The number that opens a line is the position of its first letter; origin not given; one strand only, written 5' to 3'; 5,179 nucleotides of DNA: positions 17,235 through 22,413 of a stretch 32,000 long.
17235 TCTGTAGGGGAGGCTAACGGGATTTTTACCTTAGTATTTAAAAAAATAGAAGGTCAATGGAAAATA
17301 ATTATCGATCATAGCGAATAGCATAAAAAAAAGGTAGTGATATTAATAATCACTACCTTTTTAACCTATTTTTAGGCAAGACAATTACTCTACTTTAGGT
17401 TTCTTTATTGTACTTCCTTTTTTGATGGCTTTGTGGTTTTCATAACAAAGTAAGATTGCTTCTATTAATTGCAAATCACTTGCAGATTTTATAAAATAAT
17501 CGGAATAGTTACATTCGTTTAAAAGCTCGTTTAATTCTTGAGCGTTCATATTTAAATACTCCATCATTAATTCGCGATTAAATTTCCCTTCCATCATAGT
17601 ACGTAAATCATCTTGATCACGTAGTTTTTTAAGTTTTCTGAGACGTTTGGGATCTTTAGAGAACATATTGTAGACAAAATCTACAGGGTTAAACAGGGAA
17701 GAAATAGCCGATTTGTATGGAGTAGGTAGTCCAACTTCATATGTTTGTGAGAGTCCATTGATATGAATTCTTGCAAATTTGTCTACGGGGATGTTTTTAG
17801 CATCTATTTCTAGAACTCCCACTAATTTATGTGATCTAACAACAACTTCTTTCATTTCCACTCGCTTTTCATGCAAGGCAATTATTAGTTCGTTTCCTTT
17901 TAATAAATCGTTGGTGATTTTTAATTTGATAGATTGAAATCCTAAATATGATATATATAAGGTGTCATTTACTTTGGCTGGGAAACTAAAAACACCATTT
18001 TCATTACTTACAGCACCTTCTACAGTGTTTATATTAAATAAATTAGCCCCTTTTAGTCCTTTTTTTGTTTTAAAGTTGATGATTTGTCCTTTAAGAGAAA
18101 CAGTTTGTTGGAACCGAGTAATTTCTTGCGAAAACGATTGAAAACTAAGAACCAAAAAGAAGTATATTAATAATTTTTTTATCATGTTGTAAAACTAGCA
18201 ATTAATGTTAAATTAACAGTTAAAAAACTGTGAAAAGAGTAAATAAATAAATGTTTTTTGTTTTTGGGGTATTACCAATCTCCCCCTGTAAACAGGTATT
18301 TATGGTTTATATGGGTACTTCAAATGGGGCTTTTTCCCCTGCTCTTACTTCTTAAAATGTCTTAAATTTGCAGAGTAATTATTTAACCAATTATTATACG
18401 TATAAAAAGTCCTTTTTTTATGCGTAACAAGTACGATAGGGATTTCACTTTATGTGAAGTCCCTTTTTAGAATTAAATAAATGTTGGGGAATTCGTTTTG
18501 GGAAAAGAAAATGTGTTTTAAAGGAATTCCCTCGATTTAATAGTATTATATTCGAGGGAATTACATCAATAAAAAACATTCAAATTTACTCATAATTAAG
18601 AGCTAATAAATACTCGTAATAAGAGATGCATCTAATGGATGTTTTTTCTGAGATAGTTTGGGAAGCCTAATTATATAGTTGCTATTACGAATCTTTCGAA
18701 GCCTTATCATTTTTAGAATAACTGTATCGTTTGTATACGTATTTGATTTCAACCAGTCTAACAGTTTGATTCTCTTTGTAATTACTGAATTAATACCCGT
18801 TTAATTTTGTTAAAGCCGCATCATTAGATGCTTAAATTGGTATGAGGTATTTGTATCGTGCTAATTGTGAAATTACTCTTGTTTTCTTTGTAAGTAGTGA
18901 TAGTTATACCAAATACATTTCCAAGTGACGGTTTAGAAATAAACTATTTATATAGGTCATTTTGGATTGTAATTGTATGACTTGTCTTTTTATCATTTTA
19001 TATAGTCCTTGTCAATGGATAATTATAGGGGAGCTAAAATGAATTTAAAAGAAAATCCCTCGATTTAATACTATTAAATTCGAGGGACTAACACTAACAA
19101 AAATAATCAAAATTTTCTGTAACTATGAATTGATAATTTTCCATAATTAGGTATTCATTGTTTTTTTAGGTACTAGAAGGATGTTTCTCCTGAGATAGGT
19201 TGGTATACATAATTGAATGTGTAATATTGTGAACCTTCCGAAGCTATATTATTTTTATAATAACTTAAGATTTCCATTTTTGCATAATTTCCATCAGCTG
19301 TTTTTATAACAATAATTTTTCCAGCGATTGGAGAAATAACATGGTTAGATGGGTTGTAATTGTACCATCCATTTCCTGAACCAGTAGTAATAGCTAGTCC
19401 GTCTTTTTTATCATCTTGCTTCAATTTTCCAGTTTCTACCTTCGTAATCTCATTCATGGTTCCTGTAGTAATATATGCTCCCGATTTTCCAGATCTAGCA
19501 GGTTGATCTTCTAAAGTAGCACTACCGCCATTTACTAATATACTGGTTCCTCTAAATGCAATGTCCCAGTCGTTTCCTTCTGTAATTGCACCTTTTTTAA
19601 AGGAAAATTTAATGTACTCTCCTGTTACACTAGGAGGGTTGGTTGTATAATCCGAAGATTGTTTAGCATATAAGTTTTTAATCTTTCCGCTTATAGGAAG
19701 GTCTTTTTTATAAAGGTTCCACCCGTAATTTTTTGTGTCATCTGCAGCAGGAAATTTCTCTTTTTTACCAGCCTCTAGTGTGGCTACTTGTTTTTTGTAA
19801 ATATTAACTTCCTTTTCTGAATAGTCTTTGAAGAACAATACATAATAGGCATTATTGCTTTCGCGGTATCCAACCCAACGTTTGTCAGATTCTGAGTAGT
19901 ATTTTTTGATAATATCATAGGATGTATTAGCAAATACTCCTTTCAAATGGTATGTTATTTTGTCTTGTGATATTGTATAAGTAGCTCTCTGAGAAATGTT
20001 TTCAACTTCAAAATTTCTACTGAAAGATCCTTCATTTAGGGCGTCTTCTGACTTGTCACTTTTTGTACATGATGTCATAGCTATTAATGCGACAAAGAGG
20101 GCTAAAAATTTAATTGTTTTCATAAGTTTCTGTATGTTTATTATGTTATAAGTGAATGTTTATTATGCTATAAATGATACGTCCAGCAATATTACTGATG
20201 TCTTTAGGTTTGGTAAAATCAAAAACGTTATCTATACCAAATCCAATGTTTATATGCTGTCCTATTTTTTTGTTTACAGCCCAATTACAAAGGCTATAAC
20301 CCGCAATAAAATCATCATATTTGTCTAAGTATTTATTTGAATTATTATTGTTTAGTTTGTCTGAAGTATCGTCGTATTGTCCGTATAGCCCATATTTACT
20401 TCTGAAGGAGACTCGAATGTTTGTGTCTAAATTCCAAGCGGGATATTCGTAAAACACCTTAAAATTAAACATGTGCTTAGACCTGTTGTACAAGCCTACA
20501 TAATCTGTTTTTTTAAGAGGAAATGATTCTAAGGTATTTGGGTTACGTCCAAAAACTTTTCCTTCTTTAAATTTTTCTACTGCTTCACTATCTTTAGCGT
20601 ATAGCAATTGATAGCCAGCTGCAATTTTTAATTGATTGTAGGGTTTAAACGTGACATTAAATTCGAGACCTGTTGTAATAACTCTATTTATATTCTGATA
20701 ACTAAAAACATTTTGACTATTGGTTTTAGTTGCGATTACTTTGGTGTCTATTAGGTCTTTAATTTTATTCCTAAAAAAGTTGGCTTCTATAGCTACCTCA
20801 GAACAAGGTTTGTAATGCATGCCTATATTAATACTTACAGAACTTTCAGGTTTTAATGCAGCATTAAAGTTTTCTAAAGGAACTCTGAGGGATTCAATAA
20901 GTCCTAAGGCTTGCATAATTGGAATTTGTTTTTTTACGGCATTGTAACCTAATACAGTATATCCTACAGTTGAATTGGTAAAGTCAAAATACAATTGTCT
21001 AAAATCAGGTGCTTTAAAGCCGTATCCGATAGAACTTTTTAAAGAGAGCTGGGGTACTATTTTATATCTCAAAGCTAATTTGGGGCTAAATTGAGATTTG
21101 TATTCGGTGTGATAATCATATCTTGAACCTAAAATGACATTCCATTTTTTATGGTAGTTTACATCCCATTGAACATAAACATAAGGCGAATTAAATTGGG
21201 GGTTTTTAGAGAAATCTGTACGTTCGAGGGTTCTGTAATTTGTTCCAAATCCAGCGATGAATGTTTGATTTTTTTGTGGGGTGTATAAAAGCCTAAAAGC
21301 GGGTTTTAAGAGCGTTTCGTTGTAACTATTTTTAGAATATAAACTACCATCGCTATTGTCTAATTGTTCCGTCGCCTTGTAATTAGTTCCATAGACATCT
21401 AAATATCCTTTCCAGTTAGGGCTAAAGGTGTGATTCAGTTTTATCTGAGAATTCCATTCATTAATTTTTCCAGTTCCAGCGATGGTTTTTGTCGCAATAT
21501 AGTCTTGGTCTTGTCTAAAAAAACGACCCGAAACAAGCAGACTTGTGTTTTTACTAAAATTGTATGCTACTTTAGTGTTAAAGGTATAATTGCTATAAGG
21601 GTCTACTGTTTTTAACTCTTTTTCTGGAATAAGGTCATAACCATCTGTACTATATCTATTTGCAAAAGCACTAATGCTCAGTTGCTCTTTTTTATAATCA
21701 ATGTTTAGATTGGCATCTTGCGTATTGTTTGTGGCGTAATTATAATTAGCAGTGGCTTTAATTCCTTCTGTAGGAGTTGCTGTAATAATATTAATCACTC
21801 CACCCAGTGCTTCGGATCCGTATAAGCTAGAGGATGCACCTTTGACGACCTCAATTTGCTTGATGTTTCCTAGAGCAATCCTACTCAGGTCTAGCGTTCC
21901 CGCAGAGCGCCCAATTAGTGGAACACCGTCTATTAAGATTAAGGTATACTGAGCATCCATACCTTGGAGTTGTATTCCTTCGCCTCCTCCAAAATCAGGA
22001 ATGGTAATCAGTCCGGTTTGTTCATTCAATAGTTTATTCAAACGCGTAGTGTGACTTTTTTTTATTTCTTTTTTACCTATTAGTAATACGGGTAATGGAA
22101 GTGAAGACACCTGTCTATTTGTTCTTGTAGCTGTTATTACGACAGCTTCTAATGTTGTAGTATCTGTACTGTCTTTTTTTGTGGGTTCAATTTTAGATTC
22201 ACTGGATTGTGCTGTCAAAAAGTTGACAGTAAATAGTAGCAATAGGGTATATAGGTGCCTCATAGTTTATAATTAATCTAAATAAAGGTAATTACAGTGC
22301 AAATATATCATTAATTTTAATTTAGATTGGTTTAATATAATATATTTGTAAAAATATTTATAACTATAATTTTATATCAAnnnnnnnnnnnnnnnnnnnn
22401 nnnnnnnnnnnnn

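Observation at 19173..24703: Divergent locus pairing a TonB receptor/HmuY-like operon with an exported chelatase-like lipoprotein and a flavinylated polyferredoxin: candidate extracytoplasmic metalloporphyrin de-metallation system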

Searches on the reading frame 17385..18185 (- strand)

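Call 3: search_protein_families(library=pfam, proteins=[window:17385-18185:-], max_evalue=0.01)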
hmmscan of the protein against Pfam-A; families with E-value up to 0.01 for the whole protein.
window:17385-18185:- (266 aa): 2 families
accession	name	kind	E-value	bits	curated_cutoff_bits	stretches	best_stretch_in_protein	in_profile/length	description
PF13715.12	CarbopepD_reg_2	-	4.6e-14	52.7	32.2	1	31-116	1-88/88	CarboxypepD_reg-like domain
PF13620.12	CarboxypepD_reg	-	1.5e-05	25.7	32.3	1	30-98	1-75/82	Carboxypeptidase regulatory-like domain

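Call 4: search_protein_families(library=ncbifam, proteins=[window:17385-18185:-], max_evalue=0.01)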
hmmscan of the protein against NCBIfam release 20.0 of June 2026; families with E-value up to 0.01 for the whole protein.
window:17385-18185:- (266 aa): 3 families
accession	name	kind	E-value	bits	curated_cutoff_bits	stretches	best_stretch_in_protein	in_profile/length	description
NF053692.1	BamP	equivalog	1.3e-15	57.5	230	1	1-255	1-247/251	BamP family beta-barrel-assembly machinery protein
TIGR04056.1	OMP_RagA_SusC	subfamily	2.3e-09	36.1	368.25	1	31-116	3-83/981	SusC/RagA family TonB-linked outer membrane protein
NF003299.0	PRK04296.1-4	equivalog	0.0097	15.7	284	0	63-151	93-179/191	thymidine kinase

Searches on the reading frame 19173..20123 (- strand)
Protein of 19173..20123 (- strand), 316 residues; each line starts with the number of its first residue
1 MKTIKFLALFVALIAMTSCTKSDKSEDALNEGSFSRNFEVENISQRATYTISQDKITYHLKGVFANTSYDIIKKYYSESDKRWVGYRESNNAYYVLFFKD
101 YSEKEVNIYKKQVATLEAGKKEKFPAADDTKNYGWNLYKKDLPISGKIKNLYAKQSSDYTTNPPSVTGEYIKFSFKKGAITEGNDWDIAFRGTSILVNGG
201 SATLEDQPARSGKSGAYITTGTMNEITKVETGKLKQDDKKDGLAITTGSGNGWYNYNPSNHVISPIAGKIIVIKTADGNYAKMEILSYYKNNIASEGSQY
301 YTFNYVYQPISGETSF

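Call 3: search_protein_families(library=pfam, proteins=[window:19173-20123:-], max_evalue=0.01)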
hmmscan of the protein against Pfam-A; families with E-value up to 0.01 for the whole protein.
window:19173-20123:- (316 aa): 1 family
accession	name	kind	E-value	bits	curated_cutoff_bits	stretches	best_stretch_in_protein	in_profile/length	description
PF14064.11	HmuY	-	1.4e-08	35.4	27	1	170-305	5-157/157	HmuY protein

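Call 4: search_protein_families(library=ncbifam, proteins=[window:19173-20123:-], max_evalue=0.01)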
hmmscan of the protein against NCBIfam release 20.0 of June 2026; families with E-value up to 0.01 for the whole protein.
window:19173-20123:- (316 aa): 1 family
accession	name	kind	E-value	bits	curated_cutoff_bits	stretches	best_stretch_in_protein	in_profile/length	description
NF010008.0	PRK13481.1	equivalog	0.0017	17.7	270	1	233-302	122-188/269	glycosyltransferase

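Call 70: search_solved_structures(query=window:19173-20123:-, max_evalue=10, show_alignments=2)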
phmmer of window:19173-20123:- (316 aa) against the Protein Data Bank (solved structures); distinct sequences matched with E-value up to 10: 7.
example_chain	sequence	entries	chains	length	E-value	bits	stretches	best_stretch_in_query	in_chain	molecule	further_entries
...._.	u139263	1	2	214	0.0031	20.4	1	269-312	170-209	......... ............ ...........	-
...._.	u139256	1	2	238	0.13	15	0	271-299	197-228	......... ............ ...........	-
4jc0_A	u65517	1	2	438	0.22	14.3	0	113-141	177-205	Ribosomal protein S12 methylthiotransferase RimO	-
6bjh_A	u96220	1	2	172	0.79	12.5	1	166-206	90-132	RNA silencing suppressor p19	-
6bjg_A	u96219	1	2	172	1.1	12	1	166-206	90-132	RNA silencing suppressor p19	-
1rpu_A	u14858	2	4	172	1.1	12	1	166-206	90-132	19 kDa protein | RNA silencing suppressor p19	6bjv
2qgq_A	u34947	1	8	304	1.6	11.5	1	113-141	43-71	Protein TM_1862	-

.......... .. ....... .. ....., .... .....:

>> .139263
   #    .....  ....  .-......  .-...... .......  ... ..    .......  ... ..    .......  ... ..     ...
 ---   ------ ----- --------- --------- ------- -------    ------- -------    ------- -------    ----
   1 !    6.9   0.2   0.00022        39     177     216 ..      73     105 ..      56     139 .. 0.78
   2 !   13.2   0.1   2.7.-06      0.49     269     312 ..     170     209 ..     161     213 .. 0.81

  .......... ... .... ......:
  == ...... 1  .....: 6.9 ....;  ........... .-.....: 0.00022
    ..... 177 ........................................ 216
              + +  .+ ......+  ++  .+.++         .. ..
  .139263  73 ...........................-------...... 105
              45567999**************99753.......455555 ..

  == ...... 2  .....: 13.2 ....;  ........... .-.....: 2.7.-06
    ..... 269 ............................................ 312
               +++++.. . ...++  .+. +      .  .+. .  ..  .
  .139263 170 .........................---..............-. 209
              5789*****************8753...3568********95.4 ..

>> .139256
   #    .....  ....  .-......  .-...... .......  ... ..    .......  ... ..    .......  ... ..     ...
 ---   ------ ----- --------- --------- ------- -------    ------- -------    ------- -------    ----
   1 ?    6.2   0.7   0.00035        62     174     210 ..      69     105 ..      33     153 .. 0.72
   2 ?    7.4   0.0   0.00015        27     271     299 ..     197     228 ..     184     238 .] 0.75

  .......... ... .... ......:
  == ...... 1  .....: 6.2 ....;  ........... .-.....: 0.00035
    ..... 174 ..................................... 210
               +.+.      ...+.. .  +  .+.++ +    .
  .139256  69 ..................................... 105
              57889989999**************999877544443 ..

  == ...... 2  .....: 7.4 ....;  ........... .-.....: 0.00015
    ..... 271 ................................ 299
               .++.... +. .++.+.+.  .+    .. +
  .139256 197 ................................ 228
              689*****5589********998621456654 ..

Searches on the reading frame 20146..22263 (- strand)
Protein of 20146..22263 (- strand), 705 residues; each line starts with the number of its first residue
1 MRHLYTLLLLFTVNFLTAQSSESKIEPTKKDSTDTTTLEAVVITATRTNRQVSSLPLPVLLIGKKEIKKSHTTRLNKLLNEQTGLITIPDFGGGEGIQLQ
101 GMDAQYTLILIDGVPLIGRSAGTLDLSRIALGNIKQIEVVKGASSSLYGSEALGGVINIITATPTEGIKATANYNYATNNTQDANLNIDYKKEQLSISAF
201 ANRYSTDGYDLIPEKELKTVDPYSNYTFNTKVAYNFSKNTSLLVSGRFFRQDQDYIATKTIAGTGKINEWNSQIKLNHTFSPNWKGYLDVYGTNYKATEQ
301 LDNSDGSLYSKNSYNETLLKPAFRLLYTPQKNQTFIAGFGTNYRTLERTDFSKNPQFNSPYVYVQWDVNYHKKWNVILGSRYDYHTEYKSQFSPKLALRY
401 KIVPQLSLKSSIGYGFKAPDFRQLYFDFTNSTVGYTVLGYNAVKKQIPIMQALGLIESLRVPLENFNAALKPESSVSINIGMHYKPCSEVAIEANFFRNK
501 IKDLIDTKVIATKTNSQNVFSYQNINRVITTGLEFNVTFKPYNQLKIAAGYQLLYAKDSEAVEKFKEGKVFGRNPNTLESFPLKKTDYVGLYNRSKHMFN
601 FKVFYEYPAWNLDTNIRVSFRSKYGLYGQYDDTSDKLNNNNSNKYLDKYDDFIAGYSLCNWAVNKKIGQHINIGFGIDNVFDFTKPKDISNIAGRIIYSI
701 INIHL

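Call 3: search_protein_families(library=pfam, proteins=[window:20146-22263:-], max_evalue=0.01)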
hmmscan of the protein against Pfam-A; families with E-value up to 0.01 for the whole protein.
window:20146-22263:- (705 aa): 3 families
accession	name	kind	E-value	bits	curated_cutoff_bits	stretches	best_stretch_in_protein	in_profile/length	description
PF00593.30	TonB_dep_Rec_b-barrel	-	1.2e-37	131.3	27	1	221-680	19-436/436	TonB dependent receptor-like, beta-barrel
PF07715.20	Plug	-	1e-20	74.7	23.9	1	53-156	3-107/107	TonB-dependent Receptor Plug Domain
PF14905.12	OMP_b-brl_3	-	6.1e-06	26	27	1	467-559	210-298/408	Outer membrane protein beta-barrel family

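Call 4: search_protein_families(library=ncbifam, proteins=[window:20146-22263:-], max_evalue=0.01)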
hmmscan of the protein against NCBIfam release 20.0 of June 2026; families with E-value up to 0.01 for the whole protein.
window:20146-22263:- (705 aa): 24 families
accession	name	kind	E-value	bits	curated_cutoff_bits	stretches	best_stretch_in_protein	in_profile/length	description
TIGR01779.1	TonB-B12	equivalog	2.5e-48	165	599.7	1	32-431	21-427/614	TonB-dependent vitamin B12 receptor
TIGR01785.1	TonB-hemin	subfamily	1.1e-46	159.6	316.85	1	38-695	1-667/677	TonB-dependent heme/hemoglobin receptor family protein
TIGR01786.1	TonB-hemlactrns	subfamily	2.8e-42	145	323.75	2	40-254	2-241/719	TonB-dependent hemoglobin/transferrin/lactoferrin family receptor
NF010010.0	PRK13483.1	equivalog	3.9e-38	130.9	927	2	29-458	24-470/660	ligand-gated channel protein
NF010048.1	PRK13524.1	subfamily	6e-35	120.9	493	2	341-546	416-607/744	FepA family TonB-dependent siderophore receptor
NF010051.0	PRK13528.1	subfamily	1.4e-30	106.2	583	2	356-539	421-589/727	FepA family TonB-dependent siderophore receptor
NF007926.1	PRK10641.1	equivalog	1.2e-29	103.4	836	1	33-560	22-513/617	TonB-dependent vitamin B12 receptor BtuB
NF007478.2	PRK10064.1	equivalog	7.5e-27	93.9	745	2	36-163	28-159/663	catecholate siderophore receptor CirA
NF010038.0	PRK13513.1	equivalog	5.5e-26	91.3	942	1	17-575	17-564/659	ligand-gated channel protein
NF010011.0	PRK13484.1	equivalog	7e-26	90.7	1197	3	36-163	28-160/682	IreA family TonB-dependent siderophore receptor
NF010012.0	PRK13486.1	equivalog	2.1e-23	82.6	924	2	39-174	26-170/696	TonB-dependent receptor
NF050067.1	TonBEntbctnRecCfrA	equivalog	3.5e-20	71.9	1200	2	30-172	18-168/698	TonB-dependent ferric enterobactin receptor CfrA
TIGR01783.1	TonB-siderophor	subfamily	1e-19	70.6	223.5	2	62-188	9-134/649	TonB-dependent siderophore receptor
NF049945.1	TonB_dep_FCYXU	equivalog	2e-19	69.7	825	1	2-393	2-416/697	TonB-dependent receptor, FCYXU motif-type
NF053590.1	TonB_dep_TOL0244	equivalog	1.6e-17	63.4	645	1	39-561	11-499/604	TOL_0244 family TonB-dependent receptor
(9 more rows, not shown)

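Call 42: search_solved_structures(query=window:20146-22263:-, max_evalue=1e-8)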
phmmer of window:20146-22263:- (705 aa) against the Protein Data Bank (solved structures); distinct sequences matched with E-value up to 1e-8: 23.
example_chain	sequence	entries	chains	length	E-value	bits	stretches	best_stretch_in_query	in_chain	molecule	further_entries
2hdf_A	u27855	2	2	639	1.9e-23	85.8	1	39-163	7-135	Colicin I receptor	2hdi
9nn6_A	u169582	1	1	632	7.9e-23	83.8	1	41-163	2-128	Colicin I receptor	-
3rgm_A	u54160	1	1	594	3.9e-19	71.6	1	36-235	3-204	Vitamin B12 transporter BtuB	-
1nqf_A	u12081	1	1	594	4.5e-19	71.4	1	36-235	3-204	Vitamin B12 receptor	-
1nqe_A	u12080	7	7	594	7.2e-19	70.7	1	36-235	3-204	Vitamin B12 receptor | Vitamin B12 transporter btuB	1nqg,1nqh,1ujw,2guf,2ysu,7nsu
3rgn_A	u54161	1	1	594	7.2e-19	70.7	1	36-235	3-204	Vitamin B12 transporter BtuB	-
2gsk_A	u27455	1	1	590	1.8e-18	69.4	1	40-235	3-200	Vitamin B12 transporter btuB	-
3m8b_A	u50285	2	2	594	1.8e-18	69.4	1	36-235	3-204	Vitamin B12 transporter btuB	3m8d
8the_A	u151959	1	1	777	1.2e-16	63.4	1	38-169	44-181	Heme/hemoglobin uptake outer membrane receptor PhuR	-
5fr8_A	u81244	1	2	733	1.7e-14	56.3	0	18-173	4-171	TONB-DEPENDENT SIDEROPHORE RECEPTOR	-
6r1f_A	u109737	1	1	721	7.6e-14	54.1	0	71-173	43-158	Ferric enterobactin receptor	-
5mzs_A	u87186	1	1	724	8.5e-14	53.9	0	71-173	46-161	Ferric enterobactin receptor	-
5out_A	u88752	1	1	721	1.3e-13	53.3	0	71-173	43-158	Ferric enterobactin receptor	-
6i2j_A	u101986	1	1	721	1.3e-13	53.3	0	71-173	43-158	Ferric enterobactin receptor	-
6q5e_A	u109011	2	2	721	1.3e-13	53.3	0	71-173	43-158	Ferric enterobactin receptor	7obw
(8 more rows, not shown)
